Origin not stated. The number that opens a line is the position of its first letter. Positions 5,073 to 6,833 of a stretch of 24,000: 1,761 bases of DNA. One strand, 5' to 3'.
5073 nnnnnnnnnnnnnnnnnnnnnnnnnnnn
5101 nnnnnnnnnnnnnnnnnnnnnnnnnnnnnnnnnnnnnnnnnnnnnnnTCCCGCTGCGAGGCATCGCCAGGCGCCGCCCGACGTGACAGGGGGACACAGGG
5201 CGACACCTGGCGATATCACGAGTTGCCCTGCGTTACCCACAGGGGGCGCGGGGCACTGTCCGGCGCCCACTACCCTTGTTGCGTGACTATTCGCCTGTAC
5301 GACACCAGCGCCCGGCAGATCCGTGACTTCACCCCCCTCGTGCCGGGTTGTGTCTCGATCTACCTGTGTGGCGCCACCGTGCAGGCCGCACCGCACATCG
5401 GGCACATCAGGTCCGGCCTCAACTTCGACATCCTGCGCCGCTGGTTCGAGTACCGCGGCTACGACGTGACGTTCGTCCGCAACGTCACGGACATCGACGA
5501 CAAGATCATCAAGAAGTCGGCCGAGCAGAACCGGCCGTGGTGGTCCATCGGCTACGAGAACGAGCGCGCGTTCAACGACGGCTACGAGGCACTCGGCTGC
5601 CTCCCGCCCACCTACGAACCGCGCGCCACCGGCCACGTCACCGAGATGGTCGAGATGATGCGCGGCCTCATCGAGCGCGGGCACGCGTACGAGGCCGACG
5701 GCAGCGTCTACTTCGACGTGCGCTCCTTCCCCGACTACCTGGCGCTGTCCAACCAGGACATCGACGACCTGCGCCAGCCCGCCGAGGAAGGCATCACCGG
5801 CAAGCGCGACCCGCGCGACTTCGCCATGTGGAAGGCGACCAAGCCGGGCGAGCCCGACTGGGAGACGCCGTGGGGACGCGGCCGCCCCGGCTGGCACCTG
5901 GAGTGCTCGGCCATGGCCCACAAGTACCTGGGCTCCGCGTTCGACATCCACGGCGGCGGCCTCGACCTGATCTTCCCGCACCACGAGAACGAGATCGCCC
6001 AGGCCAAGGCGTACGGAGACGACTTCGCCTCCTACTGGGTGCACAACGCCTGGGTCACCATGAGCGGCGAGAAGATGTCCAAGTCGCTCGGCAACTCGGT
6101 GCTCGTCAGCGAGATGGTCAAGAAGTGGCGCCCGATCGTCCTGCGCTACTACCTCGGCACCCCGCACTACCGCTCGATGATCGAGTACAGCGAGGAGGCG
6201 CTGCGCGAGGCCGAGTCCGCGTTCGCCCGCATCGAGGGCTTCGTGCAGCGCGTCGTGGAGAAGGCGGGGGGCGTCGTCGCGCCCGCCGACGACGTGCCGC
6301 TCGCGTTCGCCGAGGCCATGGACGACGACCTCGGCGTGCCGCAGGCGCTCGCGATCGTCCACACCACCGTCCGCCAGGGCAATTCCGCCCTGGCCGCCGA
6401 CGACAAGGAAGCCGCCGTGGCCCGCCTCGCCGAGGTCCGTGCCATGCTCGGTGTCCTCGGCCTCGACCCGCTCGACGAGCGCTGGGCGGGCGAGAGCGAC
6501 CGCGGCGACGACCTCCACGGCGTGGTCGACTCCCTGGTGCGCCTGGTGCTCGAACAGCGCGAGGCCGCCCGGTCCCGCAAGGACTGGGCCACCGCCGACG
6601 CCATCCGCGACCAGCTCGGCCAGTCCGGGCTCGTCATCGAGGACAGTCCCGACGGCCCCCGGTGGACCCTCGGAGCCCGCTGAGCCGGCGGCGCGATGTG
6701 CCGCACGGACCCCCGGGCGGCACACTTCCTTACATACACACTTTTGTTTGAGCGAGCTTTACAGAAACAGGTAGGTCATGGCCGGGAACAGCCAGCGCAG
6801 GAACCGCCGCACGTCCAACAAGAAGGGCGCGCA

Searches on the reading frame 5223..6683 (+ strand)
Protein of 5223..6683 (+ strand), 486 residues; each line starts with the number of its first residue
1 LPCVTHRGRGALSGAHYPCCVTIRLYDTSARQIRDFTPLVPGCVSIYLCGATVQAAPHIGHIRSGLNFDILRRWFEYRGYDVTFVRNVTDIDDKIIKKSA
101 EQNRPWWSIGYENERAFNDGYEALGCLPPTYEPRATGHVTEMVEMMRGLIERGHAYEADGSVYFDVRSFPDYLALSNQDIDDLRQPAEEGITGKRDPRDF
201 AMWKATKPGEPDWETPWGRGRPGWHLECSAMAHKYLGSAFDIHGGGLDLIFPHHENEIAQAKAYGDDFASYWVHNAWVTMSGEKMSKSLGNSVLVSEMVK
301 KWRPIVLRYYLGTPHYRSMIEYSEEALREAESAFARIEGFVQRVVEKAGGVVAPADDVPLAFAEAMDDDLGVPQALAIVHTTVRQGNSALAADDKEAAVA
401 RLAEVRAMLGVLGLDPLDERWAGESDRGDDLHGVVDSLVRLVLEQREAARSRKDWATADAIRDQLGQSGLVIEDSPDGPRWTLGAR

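Call 12: search_protein_families(library=pfam, proteins=[window:5223-6683:+], max_evalue=0.001)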
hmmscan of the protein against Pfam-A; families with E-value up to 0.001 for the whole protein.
window:5223-6683:+ (486 aa): 6 families
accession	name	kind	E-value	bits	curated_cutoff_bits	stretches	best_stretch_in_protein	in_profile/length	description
PF01406.26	tRNA-synt_1e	-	1.4e-122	409.3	27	1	37-331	3-300/301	tRNA synthetases class I (C) catalytic domain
PF09334.17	tRNA-synt_1g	-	1.1e-12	47.9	20.1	2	272-313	315-356/391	tRNA synthetases class I (M)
PF09190.17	DALR_2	-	8.7e-10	39.5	22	1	361-414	1-55/57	DALR domain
PF23493.1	CysS_C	-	6.3e-08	33.1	23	1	442-481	11-50/51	Cysteinyl-tRNA ligase anticodon binding domain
PF00133.28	tRNA-synt_1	-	6.4e-05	22.3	22.7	0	268-316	359-407/414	tRNA synthetases class I (I, L, M and V)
PF01921.24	tRNA-synt_1f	-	0.00015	21.2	27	0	277-318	274-316/360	tRNA synthetases class I (K)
